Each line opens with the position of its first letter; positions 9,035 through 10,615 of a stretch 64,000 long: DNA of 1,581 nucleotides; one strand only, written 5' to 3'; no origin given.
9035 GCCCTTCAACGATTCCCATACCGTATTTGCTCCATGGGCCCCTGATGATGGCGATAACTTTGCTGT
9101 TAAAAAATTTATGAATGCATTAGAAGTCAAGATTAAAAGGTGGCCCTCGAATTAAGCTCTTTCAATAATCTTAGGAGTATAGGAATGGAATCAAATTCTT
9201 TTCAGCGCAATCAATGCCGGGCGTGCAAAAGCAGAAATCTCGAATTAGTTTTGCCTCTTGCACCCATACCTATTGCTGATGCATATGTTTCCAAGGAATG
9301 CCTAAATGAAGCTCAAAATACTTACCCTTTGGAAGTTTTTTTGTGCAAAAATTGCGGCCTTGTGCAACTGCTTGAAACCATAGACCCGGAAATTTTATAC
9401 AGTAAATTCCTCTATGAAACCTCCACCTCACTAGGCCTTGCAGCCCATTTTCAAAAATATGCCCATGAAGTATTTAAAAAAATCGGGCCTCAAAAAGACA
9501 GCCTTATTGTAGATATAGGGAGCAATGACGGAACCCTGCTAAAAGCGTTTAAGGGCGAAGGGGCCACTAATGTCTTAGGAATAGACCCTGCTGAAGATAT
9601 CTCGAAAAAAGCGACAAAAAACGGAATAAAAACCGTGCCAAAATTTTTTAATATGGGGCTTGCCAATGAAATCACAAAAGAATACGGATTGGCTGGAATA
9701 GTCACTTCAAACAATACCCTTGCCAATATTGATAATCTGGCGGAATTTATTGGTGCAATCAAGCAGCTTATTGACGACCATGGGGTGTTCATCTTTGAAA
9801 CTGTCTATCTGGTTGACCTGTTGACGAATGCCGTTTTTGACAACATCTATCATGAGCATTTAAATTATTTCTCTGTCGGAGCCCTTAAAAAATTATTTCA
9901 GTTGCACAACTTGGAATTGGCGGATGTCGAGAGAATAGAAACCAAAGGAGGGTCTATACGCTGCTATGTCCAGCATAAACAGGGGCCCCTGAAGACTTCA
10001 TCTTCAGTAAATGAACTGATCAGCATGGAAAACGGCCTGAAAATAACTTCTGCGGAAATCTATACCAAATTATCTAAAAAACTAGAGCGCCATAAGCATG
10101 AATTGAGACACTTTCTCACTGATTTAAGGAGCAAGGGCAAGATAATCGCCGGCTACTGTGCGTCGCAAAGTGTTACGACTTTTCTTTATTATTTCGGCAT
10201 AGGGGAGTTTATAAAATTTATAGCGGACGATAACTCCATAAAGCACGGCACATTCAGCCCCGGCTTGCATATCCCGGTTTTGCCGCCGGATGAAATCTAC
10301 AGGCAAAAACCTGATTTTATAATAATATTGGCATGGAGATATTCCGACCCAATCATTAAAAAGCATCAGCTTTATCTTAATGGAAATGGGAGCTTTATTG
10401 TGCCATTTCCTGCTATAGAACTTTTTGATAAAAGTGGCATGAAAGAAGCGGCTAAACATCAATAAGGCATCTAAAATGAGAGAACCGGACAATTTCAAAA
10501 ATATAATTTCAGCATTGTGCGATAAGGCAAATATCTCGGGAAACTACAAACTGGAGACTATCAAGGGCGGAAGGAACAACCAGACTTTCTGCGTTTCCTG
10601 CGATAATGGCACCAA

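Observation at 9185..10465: Two paralogous NDP-sugar C-methyltransferases plus five small SAM methyltransferases in one glycan locus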

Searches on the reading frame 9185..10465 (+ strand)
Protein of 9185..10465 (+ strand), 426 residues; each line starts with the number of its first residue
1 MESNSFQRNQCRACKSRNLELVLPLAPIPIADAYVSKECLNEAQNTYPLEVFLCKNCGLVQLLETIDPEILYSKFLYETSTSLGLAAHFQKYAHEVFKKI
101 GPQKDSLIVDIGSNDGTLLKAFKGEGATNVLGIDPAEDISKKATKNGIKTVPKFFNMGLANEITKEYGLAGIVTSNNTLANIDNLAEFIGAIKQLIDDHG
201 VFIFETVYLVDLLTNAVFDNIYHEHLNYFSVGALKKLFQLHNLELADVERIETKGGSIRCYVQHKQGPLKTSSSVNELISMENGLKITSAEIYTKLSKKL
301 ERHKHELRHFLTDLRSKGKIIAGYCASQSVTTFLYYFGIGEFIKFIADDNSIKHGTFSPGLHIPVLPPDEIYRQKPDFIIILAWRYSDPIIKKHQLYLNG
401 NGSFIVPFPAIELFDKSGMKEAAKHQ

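Call 5: search_protein_families(library=pfam, proteins=[window:9185-10465:+], max_evalue=0.001)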
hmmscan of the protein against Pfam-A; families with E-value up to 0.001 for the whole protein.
window:9185-10465:+ (426 aa): 6 families
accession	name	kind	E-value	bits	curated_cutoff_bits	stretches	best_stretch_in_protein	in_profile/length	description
PF08484.17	Methyltransf_14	-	1.4e-46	158.7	23.5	1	253-409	2-160/160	C-methyltransferase C-terminal domain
PF08421.16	Methyltransf_13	-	1.3e-19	70.6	31.3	1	11-72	1-62/62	Putative zinc binding domain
PF13489.12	Methyltransf_23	-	5.5e-16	59.2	27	1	95-245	11-161/164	Methyltransferase domain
PF08241.18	Methyltransf_11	-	0.00018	22.5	21.2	1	109-204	1-95/95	Methyltransferase domain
PF08242.18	Methyltransf_12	-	0.00073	20.7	30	0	109-202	1-98/98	Methyltransferase domain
PF08003.17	Methyltransf_9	-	0.00076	19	23.8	0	96-138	107-149/315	Protein of unknown function (DUF1698)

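Call 11: search_solved_structures(query=window:9185-10465:+, show_alignments=2)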
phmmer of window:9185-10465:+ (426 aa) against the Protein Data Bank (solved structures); distinct sequences matched with E-value up to 0.001: 10.
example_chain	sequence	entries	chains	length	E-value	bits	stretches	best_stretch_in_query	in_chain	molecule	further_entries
4rv9_A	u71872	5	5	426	4.8e-78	266.1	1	10-410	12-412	D-mycarose 3-C-methyltransferase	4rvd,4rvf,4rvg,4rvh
4e2w_A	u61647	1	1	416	1.4e-55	192.1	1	10-412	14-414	TcaB9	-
4e31_A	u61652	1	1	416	3.2e-55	190.9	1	10-412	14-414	TcaB9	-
4e30_A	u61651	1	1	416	3.8e-55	190.7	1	10-412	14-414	TcaB9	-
3ndi_A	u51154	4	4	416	7.1e-55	189.8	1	10-412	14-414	Methyltransferase | TcaB9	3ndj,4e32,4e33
4e2y_A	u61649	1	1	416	1.9e-54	188.4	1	10-412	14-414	TcaB9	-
4e2x_A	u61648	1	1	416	2.6e-54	188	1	10-412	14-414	TcaB9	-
5t64_A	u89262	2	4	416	5e-54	187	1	10-412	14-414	Sugar 3-C-methyl transferase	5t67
4e2z_A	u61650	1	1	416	6.7e-54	186.6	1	10-412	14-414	TcaB9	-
5t6b_A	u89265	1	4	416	1.2e-52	182.4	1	10-412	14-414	Sugar 3-C-methyl transferase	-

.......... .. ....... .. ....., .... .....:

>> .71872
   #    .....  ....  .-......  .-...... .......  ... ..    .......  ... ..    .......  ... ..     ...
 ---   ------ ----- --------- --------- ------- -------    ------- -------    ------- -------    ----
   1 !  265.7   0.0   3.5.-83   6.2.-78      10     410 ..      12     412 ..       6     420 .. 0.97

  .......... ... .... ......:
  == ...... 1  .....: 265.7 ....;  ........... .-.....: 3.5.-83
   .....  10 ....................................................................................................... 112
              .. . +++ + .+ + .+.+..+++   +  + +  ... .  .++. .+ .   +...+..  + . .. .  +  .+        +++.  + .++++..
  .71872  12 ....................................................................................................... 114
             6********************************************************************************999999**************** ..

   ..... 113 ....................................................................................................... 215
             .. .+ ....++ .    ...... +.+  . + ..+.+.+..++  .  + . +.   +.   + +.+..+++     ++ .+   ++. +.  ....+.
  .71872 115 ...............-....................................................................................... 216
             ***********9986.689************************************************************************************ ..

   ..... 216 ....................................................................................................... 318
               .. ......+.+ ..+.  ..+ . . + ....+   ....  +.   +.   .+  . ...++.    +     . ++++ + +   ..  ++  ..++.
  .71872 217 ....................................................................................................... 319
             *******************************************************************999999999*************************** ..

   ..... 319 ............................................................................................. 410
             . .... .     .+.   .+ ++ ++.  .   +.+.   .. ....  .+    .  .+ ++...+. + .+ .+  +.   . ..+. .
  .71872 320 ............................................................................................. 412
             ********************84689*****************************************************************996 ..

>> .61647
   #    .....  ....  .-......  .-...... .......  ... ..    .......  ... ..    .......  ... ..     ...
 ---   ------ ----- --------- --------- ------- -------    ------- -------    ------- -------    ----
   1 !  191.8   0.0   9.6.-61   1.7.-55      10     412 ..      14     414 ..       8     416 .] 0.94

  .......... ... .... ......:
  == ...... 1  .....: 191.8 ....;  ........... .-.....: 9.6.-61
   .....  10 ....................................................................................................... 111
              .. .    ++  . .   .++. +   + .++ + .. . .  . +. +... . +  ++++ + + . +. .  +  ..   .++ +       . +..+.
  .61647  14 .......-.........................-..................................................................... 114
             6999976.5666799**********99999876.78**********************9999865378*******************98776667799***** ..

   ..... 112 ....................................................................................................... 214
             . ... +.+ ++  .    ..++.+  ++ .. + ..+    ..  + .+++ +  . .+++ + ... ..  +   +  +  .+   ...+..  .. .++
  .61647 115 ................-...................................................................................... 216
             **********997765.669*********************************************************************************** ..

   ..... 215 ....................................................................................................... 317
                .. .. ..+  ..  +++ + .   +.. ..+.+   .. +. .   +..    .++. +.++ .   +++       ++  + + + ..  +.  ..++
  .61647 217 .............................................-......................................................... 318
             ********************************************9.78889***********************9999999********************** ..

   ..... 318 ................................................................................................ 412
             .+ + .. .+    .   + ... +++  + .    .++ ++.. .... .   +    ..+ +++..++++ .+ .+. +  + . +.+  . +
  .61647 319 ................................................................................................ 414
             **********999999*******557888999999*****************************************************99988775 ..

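Call 13: find_encoding_contigs(protein=window:9185-10465:+, flank=3000, max_places=4)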
Protein window:9185-10465:+ (426 aa): 1 contig read that carries it; 1 place shown.
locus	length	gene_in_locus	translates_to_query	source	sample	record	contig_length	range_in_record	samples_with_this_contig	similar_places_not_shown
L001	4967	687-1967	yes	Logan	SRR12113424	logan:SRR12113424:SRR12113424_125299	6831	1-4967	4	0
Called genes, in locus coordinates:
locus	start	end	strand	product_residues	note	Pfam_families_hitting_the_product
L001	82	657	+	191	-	PF19480:DUF6016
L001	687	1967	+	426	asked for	PF08421:Methyltransf_13, PF13489:Methyltransf_23, PF08484:Methyltransf_14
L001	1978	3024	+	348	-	PF01633:Choline_kinase (faint), PF01636:APH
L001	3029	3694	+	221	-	PF00891:Methyltransf_2 (weak), PF13489:Methyltransf_23, PF05175:MTS, PF07021:MetW (weak), PF13847:Methyltransf_31, PF08241:Methyltransf_11, PF08242:Methyltransf_12, PF13649:Methyltransf_25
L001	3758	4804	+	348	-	PF00294:PfkB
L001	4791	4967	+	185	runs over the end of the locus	PF13580:SIS_2, PF01380:SIS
